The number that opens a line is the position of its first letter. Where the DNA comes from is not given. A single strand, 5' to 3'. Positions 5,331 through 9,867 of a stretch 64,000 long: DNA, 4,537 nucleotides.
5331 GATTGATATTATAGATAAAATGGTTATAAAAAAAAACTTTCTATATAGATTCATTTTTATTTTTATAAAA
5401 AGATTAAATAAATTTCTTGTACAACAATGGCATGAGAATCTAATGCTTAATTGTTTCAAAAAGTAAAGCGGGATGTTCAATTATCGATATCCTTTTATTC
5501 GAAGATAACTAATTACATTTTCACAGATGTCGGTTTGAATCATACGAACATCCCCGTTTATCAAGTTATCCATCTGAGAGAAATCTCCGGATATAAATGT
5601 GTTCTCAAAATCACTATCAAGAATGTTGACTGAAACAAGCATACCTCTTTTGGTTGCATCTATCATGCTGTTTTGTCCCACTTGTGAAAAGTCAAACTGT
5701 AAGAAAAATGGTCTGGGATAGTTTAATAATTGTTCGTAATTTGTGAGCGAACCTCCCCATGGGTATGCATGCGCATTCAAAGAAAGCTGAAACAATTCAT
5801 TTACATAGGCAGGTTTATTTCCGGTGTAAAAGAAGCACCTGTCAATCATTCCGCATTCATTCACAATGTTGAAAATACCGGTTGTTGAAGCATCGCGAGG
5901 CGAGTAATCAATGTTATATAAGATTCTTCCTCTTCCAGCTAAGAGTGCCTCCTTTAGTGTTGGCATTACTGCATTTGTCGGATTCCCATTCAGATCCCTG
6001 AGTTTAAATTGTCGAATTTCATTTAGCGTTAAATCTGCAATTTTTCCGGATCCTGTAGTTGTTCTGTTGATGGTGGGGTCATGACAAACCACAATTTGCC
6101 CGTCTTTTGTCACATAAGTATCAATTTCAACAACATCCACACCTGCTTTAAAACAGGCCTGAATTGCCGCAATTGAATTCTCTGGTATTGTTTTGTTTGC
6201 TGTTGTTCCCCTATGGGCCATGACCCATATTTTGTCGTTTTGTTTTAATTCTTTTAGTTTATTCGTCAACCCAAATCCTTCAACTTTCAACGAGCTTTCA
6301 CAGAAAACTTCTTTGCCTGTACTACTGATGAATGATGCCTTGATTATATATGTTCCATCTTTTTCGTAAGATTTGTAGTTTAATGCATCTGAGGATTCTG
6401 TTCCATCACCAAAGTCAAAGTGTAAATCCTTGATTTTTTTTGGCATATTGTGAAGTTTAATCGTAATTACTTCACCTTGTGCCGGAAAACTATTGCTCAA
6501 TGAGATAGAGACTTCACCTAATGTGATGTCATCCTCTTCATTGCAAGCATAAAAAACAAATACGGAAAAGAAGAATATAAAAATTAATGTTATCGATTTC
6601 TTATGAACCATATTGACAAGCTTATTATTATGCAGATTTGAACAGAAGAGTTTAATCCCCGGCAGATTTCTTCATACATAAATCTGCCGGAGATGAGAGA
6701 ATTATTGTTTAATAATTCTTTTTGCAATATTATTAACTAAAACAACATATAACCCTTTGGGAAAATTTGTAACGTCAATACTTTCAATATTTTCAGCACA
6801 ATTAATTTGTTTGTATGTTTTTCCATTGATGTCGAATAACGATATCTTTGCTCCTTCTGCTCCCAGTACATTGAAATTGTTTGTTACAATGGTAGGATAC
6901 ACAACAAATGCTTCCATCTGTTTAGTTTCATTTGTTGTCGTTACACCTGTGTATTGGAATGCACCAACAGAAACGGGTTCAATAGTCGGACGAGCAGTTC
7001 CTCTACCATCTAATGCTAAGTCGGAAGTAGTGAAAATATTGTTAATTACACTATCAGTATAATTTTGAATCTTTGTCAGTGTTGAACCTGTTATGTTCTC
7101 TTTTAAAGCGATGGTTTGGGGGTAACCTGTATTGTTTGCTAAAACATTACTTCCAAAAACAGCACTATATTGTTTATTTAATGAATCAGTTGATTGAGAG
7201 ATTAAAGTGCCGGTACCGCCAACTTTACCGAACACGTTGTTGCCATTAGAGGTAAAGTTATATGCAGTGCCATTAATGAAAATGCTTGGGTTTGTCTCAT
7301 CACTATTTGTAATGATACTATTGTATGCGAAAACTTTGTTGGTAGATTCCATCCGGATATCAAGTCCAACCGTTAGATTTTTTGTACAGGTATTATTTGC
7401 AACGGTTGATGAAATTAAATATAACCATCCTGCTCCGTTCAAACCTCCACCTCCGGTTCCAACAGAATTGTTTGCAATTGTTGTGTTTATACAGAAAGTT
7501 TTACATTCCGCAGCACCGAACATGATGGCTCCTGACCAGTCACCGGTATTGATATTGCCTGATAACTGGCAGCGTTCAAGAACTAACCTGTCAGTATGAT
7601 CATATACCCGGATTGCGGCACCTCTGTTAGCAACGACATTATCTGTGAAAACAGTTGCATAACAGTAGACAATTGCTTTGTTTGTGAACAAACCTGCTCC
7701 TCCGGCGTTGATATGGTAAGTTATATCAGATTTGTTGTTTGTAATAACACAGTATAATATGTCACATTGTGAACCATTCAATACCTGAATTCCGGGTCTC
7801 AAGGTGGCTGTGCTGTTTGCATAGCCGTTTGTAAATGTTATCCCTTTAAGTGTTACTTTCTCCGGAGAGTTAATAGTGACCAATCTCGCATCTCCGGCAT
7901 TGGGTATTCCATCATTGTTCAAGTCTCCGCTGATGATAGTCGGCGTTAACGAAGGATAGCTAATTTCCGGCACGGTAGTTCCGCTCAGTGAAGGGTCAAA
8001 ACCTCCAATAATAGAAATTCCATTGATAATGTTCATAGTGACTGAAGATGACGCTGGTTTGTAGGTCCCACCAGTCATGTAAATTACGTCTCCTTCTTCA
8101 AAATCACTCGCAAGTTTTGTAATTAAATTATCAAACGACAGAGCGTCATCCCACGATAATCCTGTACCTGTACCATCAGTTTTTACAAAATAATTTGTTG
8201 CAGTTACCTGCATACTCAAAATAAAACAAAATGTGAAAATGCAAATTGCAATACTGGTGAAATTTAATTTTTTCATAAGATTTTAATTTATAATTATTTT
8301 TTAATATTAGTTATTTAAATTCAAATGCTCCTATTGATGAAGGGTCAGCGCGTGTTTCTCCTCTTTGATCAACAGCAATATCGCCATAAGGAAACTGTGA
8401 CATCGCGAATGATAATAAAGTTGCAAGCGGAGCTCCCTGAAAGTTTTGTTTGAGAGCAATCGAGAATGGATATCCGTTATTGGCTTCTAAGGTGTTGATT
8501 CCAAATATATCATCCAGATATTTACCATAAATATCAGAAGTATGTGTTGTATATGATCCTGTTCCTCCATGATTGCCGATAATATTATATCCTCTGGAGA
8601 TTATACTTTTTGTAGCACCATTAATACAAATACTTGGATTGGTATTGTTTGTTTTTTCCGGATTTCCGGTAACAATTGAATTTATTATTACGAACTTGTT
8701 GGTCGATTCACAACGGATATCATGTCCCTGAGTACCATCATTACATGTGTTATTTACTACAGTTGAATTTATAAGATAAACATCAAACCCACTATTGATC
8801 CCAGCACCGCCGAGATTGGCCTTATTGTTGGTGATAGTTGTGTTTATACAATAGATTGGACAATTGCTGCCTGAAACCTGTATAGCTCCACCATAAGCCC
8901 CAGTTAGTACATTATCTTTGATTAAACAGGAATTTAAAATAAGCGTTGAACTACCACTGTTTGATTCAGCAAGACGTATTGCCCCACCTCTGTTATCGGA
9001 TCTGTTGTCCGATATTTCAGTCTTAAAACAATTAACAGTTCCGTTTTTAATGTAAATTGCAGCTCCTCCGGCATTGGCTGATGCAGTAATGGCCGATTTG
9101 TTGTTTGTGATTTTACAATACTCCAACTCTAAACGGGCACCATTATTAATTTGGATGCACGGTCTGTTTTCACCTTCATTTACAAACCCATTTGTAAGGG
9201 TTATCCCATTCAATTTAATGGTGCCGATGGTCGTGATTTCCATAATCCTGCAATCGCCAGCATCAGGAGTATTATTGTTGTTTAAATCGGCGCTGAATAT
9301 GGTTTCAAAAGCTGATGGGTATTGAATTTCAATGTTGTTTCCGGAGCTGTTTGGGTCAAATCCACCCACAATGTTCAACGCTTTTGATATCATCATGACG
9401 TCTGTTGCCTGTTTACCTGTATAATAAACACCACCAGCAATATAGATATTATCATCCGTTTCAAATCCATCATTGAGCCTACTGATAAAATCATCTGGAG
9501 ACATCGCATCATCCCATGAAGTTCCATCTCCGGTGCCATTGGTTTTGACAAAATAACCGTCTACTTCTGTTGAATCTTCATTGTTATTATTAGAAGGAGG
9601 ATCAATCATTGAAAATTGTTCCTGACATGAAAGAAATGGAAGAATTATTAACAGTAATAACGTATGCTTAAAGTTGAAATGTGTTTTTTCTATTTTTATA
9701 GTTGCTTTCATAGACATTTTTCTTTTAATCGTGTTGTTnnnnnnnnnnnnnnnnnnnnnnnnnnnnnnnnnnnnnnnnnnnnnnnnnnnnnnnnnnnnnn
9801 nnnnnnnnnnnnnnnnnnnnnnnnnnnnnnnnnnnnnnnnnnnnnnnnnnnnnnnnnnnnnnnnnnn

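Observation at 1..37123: Twin PULs that look built to degrade a glycosylated glycerol-phosphate polymer (candidate teichoic-acid utilisation locus)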

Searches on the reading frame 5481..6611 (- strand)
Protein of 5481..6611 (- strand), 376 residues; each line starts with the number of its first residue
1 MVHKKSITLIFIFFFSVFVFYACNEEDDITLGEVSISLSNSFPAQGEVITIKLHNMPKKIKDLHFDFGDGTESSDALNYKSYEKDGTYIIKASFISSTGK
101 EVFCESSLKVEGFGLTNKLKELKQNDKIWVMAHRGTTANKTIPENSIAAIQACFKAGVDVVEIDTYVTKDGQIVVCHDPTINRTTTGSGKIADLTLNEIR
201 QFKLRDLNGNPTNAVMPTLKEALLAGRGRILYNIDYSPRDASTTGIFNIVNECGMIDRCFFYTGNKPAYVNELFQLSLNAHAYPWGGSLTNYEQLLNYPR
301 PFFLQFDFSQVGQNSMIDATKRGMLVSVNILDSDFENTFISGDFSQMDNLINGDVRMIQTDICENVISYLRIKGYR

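Call 3: search_protein_families(library=pfam, proteins=[window:5481-6611:-])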
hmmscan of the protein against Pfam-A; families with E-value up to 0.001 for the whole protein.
window:5481-6611:- (376 aa): 3 families
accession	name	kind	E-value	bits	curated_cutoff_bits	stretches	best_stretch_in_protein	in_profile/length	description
PF03009.23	GDPD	-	4.1e-23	83.2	23.6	1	133-240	1-110/244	Glycerophosphoryl diester phosphodiesterase family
PF00388.25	PI-PLC-X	-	0.00047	20.2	23.1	1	137-182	19-64/144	Phosphatidylinositol-specific phospholipase C, X domain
PF18911.6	PKD_4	-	0.00083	19.8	27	0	58-99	31-73/85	PKD domain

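Call 9: search_protein_families(library=ncbifam, proteins=[window:5481-6611:-], max_evalue=0.01)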
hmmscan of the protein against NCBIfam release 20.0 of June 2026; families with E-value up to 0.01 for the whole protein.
window:5481-6611:- (376 aa): 4 families
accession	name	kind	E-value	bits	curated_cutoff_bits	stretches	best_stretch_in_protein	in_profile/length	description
NF053857.1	LysphglycPlipDStph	equivalog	6.4e-17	61.8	450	1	117-210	35-130/305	lysophosphatidylglycerol phospholipase D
NF006989.0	PRK09454.1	equivalog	4.7e-16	58.9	264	1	130-222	12-103/251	glycerophosphodiester phosphodiesterase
NF041304.3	AvrBs2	equivalog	1.8e-09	36.1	1000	1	130-204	271-348/716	type III secretion system effector avirulence protein AvrBs2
NF008354.0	PRK11143.1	equivalog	9.2e-08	31.4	254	1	119-188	23-89/359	glycerophosphodiester phosphodiesterase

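Call 12: search_solved_structures(query=window:5481-6611:-, max_evalue=0.01)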
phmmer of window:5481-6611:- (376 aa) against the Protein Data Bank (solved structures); distinct sequences matched with E-value up to 0.01: 36.
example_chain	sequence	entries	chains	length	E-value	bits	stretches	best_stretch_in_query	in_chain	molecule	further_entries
3i10_A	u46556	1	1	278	1.6e-30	109.5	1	124-236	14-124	Putative Glycerophosphoryl diester phosphodiesterase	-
3mz2_A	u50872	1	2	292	7e-19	71.2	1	130-236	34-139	Glycerophosphoryl diester phosphodiesterase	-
2pz0_A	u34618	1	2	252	1.7e-17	66.6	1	127-235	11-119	Glycerophosphoryl diester phosphodiesterase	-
4oec_A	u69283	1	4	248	4.8e-17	65.1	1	124-243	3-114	Glycerophosphoryl diester phosphodiesterase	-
7e0v_A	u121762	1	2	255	3.1e-15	59.2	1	124-252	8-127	Glycerophosphodiester phosphodiesterase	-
7e2a_A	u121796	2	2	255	4e-14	55.5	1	124-252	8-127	Glycerophosphodiester phosphodiesterase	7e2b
9f49_AAA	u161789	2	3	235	5.6e-14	55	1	130-224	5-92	GP-PDE domain-containing protein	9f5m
9eul_A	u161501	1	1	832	7.7e-14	54.6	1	124-223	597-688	GP-PDE domain-containing protein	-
9euf_B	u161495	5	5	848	8e-14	54.5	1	124-223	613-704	GP-PDE domain-containing protein | ORF58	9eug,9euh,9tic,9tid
5t91_A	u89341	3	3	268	6.4e-12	48.3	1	123-202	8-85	Glycerophosphoryl diester phosphodiesterase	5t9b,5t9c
4r7o_A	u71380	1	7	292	7.3e-12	48.1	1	126-202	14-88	Glycerophosphoryl diester phosphodiesterase, putative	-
1zcc_A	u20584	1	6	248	1.3e-11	47.2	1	130-263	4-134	glycerophosphodiester phosphodiesterase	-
2oog_A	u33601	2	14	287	2.1e-11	46.5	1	125-203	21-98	Glycerophosphoryl diester phosphodiesterase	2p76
8ghh_A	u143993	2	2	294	4.9e-11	45.4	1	127-209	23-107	Glycerophosphodiester phosphodiesterase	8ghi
7ym0_A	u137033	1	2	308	7.8e-11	44.7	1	128-202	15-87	Lysoplasmalogenase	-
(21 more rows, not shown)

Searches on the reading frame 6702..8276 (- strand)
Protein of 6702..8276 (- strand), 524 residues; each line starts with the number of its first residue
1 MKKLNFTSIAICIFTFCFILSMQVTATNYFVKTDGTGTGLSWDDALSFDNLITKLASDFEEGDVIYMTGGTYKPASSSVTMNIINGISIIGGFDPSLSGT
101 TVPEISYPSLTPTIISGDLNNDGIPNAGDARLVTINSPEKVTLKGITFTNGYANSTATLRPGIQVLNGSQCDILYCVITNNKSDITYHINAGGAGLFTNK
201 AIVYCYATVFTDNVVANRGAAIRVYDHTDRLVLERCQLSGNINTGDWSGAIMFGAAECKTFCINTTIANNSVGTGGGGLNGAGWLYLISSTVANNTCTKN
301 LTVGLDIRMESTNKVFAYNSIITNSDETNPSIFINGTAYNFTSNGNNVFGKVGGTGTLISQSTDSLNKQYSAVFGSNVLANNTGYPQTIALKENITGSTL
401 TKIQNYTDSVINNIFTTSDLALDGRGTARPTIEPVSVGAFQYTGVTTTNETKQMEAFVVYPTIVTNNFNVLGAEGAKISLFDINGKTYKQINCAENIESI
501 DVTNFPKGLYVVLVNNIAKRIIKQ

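Call 3: search_protein_families(library=pfam, proteins=[window:6702-8276:-])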
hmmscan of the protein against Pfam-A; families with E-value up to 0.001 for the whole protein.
window:6702-8276:- (524 aa): 1 family
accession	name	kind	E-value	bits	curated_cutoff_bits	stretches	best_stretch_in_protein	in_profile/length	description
PF18962.6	Por_Secre_tail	-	2.1e-06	28.4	27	1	459-522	1-70/75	Secretion system C-terminal sorting domain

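Call 9: search_protein_families(library=ncbifam, proteins=[window:6702-8276:-], max_evalue=0.01)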
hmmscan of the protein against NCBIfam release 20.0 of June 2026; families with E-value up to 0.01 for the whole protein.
window:6702-8276:- (524 aa): 1 family
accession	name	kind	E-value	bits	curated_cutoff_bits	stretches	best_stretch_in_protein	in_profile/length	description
TIGR04183.1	Por_Secre_tail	domain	2e-06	27.7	23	1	459-524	1-72/72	T9SS type A sorting domain-containing protein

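Call 25: search_protein_families(library=pfam, proteins=[window:6702-8276:-], max_evalue=5)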
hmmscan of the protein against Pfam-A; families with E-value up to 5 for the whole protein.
window:6702-8276:- (524 aa): 3 families
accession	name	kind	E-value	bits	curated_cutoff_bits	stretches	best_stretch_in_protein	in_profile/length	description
PF18962.6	Por_Secre_tail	-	2.1e-06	28.4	27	1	459-522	1-70/75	Secretion system C-terminal sorting domain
PF19910.5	DUF6383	-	0.043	14.4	23.7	1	449-515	4-65/74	Domain of unknown function (DUF6383)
PF23645.1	IgD1_Trs65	-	0.054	13.6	27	1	329-439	54-157/209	TRAPP trafficking subunit Trs65 IgD1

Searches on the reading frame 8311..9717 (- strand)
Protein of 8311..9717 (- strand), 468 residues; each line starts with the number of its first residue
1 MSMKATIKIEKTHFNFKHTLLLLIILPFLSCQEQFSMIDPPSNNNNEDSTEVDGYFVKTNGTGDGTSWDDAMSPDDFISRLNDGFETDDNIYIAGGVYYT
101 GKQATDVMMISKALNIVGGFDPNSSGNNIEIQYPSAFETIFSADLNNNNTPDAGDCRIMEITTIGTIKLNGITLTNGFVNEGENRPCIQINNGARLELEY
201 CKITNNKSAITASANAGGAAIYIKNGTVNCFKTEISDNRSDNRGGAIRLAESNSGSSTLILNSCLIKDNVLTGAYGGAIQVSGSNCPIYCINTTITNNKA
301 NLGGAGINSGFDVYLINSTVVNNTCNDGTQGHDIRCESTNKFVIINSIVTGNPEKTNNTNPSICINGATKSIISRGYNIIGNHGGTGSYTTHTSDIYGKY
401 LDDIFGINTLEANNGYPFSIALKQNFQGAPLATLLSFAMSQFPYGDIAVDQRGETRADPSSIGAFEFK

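Call 3: search_protein_families(library=pfam, proteins=[window:8311-9717:-])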
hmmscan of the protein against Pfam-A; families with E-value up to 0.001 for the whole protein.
window:8311-9717:- (468 aa): 0 families

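Call 9: search_protein_families(library=ncbifam, proteins=[window:8311-9717:-], max_evalue=0.01)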
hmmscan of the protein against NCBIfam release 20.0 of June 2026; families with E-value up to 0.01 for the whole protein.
window:8311-9717:- (468 aa): 1 family
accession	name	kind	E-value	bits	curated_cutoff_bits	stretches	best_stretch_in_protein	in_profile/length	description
NF007056.0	PRK09505.2-1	equivalog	0.0035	16.2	624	1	55-135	123-200/554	alpha-amylase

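Call 23: search_solved_structures(query=window:8311-9717:-, max_evalue=1)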
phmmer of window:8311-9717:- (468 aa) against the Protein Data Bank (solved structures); distinct sequences matched with E-value up to 1: 2.
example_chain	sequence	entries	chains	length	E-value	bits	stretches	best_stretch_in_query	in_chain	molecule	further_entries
8pjr_A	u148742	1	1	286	8.7e-05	24.7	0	99-146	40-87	SAKe6AC-LB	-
7onc_A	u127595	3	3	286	0.027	16.5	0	99-146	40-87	SAKe6BE | S6BE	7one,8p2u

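Call 25: search_protein_families(library=pfam, proteins=[window:8311-9717:-], max_evalue=5)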
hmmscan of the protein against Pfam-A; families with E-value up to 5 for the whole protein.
window:8311-9717:- (468 aa): 1 family
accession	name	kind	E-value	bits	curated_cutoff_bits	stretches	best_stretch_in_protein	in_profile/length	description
PF02415.23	Chlam_PMP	-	0.03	15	20.6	1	233-247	2-16/19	Chlamydia polymorphic membrane protein (Chlamydia_PMP) repeat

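Call 71: predict_structure(alignment_id=A2)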
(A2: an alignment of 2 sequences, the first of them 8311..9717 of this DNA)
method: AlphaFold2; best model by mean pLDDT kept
length: 468 residues; sequences in the alignment: 2
mean_pLDDT: 54.0   pTM: 0.61
mean pLDDT of the five models: 54.0, 51.7, 51.2, 49.0, 42.7
residues with pLDDT >= 90: 5; 70-90: 109; 50-70: 152; < 50: 202
segments of 3 or more residues with pLDDT < 50: 1-16, 26-54, 56-70, 123-126, 145-156, 208-214, 323-328, 353-359, 367-371, 373-468
pLDDT, mean of each block of 10 residues (from residue 1): 33 42 50 28 27 39 40 63 69 55 59 65 54 60 51 49 72 72 69 83 69 56 88 79 74 76 79 67 79 70 64 73 50 63 61 46 53 41 36 29 30 27 30 40 26 24 23
secondary structure, 60 per line:
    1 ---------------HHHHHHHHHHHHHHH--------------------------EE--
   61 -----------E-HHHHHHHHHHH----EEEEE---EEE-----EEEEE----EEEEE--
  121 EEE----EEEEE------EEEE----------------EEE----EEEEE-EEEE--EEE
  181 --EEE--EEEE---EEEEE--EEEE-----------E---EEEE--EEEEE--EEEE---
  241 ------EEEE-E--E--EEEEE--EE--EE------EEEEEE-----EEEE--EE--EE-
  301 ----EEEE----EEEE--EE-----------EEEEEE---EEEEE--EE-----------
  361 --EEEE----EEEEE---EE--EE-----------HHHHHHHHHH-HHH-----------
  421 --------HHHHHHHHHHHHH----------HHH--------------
elements in order: H16-30 H74-84 E89-93 E97-99 E105-109 E114-118 E121-123 E128-132 E139-142 E159-161 E166-170 E172-175 E178-180 E183-185 E188-191 E195-199 E202-205 E221-224 E227-231 E234-237 E247-250 E258-262 E277-282 E288-291 E305-308 E313-316 E332-337 E341-345 E363-366 E371-375 H396-405 H429-441

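Call 75: fold_search(model_id=the predicted structure, library=pdb)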
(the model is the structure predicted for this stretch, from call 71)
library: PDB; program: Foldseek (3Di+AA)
matches with E <= 10: 295; with E <= 0.001: 1
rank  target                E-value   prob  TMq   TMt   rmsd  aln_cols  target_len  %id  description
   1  7chu_A                1.5e-04  0.99  0.20  0.18  14.1       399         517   12  Geobacillus virus E2 - ORF18 (released 2021-04-14)
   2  7xz9_A                1.2e-03  0.93  0.21  0.22  15.2       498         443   11  Mutant (E236A) of the N-terminal domain of fucoidan lyase FdlA (released 2022-09-28)
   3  7xzd_B                1.3e-03  0.97  0.24  0.25  13.9       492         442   10  Mutant (F179A) of the N-terminal domain of fucoidan lyase FdlA (released 2022-09-28)
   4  7xzc_B                1.5e-03  0.99  0.27  0.28  13.1       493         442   11  Mutant (R240A) of the N-terminal domain of fucoidan lyase FdlA (released 2022-09-28)
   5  7xzd_A                1.7e-03  1.00  0.29  0.30  12.8       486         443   10  Mutant (F179A) of the N-terminal domain of fucoidan lyase FdlA (released 2022-09-28)
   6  7xzf_A                1.8e-03  0.94  0.22  0.23  14.3       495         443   11  Wild type of the N-terminal domain of fucoidan lyase FdlA (released 2022-09-28)
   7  6f7k_B                1.9e-03  0.99  0.27  0.24  11.6       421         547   10  Crystal structure of Dettilon tailspike protein (gp208) (released 2018-12-19)
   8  7xz7_A                2.5e-03  0.99  0.26  0.28  13.1       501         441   10  Mutant (D137A) of the N-terminal domain of fucoidan lyase FdlA (released 2022-09-28)
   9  9ozd_C                3.2e-03  0.60  0.17  0.20  15.2       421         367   11  Crystal structure of the polysaccharide lyase RbmB from Vibrio cholerae bound to Vibrio Polysaccharide (released 2026-03-11)
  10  7xzc_A                3.4e-03  0.97  0.26  0.27  13.1       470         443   10  Mutant (R240A) of the N-terminal domain of fucoidan lyase FdlA (released 2022-09-28)
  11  7xza_A                3.4e-03  0.94  0.24  0.25  14.0       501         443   12  Mutant (Y242F) of the N-terminal domain of fucoidan lyase FdlA (released 2022-09-28)
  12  4ozy                  3.7e-03  0.92  0.24  0.25  13.3       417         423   10  Crystal Structure of the periplasmic alginate epimerase AlgG T265N mutant (released 2015-03-04)
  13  8iqe_B                4.0e-03  1.00  0.29  0.26  11.1       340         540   11  Crystal structure of tetrameric K2-2 TSP (released 2024-02-21)
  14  6nw9_B                4.0e-03  0.57  0.17  0.14  16.3       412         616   10  CRYSTAL STRUCTURE OF A TAILSPIKE PROTEIN 3 (TSP3, ORF212) FROM ESCHERICHIA COLI O157:H7 BACTERIOPHAGE CBA120 (released 2019-06-05)
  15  7xzb_A                4.6e-03  0.96  0.26  0.27  13.5       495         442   10  Mutant (Y242A) of the N-terminal domain of fucoidan lyase FdlA (released 2022-09-28)
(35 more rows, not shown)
